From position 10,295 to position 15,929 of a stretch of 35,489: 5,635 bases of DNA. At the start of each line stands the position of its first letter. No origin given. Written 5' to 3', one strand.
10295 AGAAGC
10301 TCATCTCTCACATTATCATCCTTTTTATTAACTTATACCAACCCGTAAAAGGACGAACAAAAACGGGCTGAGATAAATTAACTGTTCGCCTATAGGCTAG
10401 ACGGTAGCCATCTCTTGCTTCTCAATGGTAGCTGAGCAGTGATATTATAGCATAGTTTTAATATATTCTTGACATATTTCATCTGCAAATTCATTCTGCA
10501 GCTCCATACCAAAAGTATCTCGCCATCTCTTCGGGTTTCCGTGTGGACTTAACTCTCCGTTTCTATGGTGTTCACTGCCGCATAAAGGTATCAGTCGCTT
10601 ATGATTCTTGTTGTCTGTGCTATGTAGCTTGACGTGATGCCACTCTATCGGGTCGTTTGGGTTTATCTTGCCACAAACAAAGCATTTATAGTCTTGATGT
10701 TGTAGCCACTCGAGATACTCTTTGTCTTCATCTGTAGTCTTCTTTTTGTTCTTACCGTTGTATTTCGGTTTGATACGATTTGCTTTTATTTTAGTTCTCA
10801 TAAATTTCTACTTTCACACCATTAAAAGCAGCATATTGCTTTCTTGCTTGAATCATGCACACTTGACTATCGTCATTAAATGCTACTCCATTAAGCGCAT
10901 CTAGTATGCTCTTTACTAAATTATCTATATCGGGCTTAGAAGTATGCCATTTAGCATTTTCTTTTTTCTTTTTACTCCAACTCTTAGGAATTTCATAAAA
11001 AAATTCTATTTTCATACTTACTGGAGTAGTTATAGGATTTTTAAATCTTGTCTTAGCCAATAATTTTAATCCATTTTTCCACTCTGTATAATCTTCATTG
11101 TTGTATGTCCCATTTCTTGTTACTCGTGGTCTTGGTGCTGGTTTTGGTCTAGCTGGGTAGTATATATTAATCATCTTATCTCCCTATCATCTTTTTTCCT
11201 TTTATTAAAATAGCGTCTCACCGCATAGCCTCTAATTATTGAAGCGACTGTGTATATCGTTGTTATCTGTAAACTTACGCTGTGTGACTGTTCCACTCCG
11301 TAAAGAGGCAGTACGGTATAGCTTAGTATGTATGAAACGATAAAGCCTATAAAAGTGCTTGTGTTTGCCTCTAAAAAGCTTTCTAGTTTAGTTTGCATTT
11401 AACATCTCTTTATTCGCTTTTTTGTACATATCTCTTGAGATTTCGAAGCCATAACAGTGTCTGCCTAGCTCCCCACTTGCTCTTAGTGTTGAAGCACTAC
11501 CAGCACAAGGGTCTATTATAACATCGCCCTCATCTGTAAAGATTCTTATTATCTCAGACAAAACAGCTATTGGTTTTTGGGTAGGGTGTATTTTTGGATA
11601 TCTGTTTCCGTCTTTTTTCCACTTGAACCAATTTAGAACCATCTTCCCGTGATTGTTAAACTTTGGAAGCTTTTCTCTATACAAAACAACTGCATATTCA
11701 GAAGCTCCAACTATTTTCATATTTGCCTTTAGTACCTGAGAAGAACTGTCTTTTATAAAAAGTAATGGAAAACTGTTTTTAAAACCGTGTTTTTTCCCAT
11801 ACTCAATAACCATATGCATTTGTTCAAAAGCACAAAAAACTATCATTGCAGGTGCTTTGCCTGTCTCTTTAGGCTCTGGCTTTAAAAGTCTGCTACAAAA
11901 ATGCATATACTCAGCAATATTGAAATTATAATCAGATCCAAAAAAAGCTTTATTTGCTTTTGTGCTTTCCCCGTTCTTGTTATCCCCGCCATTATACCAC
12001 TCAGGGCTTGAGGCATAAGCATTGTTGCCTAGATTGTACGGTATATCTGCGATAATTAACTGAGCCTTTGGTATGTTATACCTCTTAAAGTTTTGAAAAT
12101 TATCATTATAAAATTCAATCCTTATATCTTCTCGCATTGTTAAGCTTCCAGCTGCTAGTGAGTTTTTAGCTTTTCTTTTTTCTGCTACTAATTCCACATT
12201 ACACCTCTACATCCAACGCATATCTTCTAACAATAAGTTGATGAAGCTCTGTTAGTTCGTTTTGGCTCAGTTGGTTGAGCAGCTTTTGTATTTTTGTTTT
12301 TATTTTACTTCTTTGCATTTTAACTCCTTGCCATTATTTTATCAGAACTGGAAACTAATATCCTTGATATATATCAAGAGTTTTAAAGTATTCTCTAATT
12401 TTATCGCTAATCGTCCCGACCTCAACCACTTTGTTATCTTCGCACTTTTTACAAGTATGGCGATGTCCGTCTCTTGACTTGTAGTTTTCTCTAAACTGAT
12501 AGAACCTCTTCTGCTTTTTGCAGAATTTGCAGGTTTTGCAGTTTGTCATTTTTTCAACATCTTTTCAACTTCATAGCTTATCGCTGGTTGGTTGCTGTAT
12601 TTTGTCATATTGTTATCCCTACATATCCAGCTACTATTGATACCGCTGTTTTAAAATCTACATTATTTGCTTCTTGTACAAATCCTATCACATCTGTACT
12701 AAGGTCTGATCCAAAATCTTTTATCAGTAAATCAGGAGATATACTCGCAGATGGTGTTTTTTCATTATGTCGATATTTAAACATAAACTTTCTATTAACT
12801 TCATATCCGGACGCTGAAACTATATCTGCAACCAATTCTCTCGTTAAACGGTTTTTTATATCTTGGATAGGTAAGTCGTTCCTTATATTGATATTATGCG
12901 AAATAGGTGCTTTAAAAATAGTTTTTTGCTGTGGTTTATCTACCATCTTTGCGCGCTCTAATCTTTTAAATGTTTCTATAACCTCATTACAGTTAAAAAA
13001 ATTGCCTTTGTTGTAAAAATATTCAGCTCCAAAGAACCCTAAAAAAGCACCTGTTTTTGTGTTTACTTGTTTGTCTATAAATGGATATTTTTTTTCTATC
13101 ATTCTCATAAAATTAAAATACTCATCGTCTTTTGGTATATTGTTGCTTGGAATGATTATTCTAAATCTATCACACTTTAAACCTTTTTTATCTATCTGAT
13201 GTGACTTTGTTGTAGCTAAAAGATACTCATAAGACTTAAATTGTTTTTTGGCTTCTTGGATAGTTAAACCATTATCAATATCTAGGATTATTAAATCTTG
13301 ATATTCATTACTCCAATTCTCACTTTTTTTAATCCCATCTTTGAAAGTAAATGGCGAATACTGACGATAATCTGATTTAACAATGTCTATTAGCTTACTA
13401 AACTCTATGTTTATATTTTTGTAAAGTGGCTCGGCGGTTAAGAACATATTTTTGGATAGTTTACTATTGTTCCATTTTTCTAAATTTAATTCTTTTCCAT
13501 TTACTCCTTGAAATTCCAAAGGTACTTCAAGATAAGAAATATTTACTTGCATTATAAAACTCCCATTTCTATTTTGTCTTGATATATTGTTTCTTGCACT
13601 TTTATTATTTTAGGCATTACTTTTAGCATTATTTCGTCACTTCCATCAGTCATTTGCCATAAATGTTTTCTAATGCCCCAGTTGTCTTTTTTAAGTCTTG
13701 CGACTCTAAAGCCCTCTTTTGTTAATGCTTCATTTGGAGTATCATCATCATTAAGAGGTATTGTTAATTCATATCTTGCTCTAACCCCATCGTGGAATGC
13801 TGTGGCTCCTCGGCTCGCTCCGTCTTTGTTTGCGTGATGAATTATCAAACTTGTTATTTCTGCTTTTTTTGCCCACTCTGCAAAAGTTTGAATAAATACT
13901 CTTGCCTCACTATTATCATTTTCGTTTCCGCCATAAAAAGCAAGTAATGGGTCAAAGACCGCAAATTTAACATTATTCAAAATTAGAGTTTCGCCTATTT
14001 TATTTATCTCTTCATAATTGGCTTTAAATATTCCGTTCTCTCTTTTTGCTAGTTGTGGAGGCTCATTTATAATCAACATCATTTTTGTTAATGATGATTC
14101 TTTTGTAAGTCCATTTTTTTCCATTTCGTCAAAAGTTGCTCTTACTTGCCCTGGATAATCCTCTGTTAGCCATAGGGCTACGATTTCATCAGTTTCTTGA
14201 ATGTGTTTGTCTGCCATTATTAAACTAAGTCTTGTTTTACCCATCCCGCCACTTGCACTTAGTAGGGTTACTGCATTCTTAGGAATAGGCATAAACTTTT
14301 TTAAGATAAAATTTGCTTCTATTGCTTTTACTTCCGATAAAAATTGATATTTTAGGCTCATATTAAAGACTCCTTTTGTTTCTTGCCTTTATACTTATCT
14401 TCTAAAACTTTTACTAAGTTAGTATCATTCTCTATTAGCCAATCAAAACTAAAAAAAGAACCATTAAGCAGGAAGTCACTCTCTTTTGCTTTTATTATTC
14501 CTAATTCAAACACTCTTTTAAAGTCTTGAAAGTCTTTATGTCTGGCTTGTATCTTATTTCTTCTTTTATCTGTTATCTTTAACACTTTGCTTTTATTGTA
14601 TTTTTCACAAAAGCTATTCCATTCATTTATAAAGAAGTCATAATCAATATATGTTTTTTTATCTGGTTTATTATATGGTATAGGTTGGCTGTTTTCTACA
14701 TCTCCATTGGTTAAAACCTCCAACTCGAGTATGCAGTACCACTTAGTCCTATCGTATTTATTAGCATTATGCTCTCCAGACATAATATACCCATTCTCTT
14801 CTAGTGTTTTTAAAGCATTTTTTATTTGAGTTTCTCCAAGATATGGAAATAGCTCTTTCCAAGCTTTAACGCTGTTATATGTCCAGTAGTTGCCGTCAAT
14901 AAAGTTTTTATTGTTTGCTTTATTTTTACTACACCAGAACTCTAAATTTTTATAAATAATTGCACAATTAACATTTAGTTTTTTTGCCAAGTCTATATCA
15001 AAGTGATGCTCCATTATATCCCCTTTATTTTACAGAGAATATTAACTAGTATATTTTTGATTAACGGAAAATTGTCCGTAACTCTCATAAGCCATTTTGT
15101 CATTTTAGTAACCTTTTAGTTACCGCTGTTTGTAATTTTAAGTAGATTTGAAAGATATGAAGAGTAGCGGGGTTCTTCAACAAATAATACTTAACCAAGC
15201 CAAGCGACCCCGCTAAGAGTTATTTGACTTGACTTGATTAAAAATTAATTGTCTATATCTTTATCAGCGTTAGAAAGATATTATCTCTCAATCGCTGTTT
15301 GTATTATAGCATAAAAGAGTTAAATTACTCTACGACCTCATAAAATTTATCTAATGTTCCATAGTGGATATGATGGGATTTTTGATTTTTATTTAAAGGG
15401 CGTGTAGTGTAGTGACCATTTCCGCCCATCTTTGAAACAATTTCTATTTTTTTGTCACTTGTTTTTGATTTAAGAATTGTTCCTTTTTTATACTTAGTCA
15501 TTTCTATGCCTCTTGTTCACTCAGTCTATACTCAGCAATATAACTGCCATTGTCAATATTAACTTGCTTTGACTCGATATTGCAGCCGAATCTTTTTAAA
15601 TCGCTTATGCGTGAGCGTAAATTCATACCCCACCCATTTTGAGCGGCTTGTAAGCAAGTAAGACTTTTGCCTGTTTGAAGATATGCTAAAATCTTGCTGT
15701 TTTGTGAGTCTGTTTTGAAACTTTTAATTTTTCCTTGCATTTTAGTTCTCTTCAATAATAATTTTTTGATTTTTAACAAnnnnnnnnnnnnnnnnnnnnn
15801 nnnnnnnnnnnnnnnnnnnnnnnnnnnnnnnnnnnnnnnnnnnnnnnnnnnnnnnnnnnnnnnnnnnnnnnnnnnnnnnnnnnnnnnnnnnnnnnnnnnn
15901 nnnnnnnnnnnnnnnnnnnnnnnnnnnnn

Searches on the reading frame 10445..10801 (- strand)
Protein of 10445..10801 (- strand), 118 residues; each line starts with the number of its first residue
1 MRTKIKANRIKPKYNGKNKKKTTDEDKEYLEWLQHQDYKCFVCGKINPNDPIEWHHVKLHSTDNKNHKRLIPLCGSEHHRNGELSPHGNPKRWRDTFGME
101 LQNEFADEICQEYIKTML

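Call 34: search_protein_families(library=pfam, max_evalue=0.01, proteins=[window:10445-10801:-])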
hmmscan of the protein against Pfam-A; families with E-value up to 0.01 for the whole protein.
window:10445-10801:- (118 aa): 1 family
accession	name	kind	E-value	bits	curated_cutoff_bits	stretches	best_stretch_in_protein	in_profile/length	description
PF19538.4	DUF6062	-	0.0049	16.8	27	1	12-48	98-134/243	Family of unknown function (DUF6062)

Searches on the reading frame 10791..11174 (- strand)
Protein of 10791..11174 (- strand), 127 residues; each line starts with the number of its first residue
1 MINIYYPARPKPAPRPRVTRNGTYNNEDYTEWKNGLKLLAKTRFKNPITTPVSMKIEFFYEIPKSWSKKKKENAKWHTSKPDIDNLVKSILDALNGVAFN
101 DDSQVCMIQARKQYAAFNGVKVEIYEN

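Call 34: search_protein_families(library=pfam, max_evalue=0.01, proteins=[window:10791-11174:-])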
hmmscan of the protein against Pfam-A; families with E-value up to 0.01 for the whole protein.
window:10791-11174:- (127 aa): 1 family
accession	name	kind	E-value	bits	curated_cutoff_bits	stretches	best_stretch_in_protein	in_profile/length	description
PF05866.16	RusA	-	5.2e-36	124.4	22.8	1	7-125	1-124/124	Endodeoxyribonuclease RusA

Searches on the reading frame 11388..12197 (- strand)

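Call 34: search_protein_families(library=pfam, max_evalue=0.01, proteins=[window:11388-12197:-])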
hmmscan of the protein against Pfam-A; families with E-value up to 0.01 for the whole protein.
window:11388-12197:- (269 aa): 1 family
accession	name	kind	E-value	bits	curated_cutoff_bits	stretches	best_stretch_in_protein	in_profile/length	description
PF01555.25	N6_N4_Mtase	-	1.8e-22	80.9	26.7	1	46-262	2-220/221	DNA methylase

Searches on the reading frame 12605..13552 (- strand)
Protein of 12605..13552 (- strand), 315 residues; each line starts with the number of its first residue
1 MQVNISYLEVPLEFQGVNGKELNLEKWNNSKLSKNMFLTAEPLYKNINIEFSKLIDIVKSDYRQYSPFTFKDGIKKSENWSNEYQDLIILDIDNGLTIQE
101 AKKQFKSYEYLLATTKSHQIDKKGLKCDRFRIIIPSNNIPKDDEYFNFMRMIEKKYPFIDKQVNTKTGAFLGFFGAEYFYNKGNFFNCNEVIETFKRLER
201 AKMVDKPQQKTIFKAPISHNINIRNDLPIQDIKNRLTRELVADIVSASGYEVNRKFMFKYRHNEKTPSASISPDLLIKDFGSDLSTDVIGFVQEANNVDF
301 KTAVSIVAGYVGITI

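Call 34: search_protein_families(library=pfam, max_evalue=0.01, proteins=[window:12605-13552:-])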
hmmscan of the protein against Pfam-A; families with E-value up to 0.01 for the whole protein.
window:12605-13552:- (315 aa): 1 family
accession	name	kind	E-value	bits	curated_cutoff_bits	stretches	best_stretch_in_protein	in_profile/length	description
PF01807.25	Zn_ribbon_DnaG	-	2.3e-06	27.7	24.9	1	262-314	39-92/98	CHC2 zinc finger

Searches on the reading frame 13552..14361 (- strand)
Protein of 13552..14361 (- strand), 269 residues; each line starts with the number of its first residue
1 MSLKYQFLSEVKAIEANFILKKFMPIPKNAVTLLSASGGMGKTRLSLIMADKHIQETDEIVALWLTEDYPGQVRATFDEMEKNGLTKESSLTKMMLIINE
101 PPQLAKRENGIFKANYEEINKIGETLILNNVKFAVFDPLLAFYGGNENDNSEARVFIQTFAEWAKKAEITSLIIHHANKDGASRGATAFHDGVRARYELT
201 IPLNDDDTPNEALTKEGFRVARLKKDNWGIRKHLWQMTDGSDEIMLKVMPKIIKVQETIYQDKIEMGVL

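Call 34: search_protein_families(library=pfam, max_evalue=0.01, proteins=[window:13552-14361:-])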
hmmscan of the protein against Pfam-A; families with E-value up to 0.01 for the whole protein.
window:13552-14361:- (269 aa): 2 families
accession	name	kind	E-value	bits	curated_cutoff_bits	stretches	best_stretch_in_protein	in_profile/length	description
PF13481.12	AAA_25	-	4.3e-15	56.3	27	1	26-182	30-195/195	AAA domain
PF06745.19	ATPase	-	1.6e-05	24.8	26.6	1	26-182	16-169/231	KaiC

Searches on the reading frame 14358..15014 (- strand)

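Call 34: search_protein_families(library=pfam, max_evalue=0.01, proteins=[window:14358-15014:-])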
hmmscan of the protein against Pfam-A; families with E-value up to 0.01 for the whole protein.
window:14358-15014:- (218 aa): 0 families

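Call 89: search_protein_families(library=phrogs, max_evalue=0.01, proteins=[window:14358-15014:-])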
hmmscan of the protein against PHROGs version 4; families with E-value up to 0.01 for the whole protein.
window:14358-15014:- (218 aa): 9 families
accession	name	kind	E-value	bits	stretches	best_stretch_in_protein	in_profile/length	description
phrog_11233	-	DNA, RNA and nucleotide metabolism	3.2e-37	129.5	1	3-115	4-121/297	replication initiation protein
phrog_19658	-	DNA, RNA and nucleotide metabolism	2.1e-15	58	1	119-215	159-256/283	replication initiation protein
phrog_6493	-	DNA, RNA and nucleotide metabolism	4.3e-15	56.7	1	8-98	17-103/261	DnaD-like helicase loader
phrog_10469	-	DNA, RNA and nucleotide metabolism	3.5e-14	53.8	1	113-216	176-280/305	DnaD-like helicase loader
phrog_428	-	DNA, RNA and nucleotide metabolism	6.2e-12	46.4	1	10-163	98-274/455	replication initiation protein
phrog_345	-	DNA, RNA and nucleotide metabolism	1.2e-09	39.3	1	116-211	193-292/297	replication initiation O-like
phrog_270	-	DNA, RNA and nucleotide metabolism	8.5e-08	32.9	1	34-140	61-152/383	replication initiation protein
phrog_5810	-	DNA, RNA and nucleotide metabolism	4.3e-05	24.3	1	115-208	159-266/268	replication initiation protein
phrog_678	-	DNA, RNA and nucleotide metabolism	8.9e-05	23.2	1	32-107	80-146/346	replication initiation O-like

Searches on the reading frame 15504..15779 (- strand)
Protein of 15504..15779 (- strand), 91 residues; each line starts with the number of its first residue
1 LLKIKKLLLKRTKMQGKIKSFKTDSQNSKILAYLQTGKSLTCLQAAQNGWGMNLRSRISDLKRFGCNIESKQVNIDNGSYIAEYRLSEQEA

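Call 89: search_protein_families(library=phrogs, max_evalue=0.01, proteins=[window:15504-15779:-])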
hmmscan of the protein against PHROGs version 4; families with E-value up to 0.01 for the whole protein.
window:15504-15779:- (91 aa): 1 family
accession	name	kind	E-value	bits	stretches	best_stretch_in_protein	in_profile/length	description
phrog_4973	-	unknown function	4.9e-11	43.7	1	19-89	62-133/149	-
